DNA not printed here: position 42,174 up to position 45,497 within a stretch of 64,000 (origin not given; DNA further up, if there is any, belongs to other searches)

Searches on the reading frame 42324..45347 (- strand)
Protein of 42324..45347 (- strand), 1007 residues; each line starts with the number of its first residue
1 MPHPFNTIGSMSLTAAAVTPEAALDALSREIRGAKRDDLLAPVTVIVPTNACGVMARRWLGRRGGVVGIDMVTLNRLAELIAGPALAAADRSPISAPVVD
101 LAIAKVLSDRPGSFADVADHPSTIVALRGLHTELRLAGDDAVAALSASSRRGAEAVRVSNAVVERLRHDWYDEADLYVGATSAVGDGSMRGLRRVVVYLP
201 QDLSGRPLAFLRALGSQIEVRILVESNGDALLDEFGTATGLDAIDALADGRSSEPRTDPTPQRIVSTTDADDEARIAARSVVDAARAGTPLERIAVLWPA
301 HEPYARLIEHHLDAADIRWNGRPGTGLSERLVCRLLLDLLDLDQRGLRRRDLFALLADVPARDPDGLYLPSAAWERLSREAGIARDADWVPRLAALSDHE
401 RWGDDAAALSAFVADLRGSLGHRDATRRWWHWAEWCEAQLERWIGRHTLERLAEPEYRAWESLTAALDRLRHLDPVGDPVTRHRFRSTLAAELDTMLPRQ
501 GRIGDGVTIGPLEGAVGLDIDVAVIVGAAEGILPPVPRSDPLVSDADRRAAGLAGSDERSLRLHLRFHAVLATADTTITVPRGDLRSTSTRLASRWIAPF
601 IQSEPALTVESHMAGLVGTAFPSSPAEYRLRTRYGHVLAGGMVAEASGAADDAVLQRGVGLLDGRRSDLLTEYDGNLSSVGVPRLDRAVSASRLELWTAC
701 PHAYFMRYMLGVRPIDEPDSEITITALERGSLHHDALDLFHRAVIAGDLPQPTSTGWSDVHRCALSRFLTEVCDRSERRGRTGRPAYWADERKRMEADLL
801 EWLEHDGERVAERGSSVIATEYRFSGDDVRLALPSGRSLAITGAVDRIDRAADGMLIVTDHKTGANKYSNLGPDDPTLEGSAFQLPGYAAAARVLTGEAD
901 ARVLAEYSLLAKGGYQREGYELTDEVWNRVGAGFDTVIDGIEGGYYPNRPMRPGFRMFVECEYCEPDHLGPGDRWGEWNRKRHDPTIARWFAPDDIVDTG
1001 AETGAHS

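Call 79: search_protein_families(library=pfam, proteins=[window:42324-45347:-], max_evalue=0.00001)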
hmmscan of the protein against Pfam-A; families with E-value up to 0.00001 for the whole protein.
window:42324-45347:- (1007 aa): 1 family
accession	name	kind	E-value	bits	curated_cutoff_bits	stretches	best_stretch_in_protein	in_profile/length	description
PF12705.13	PDDEXK_1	-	7e-29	101.9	22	1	689-965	2-241/247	PD-(D/E)XK nuclease superfamily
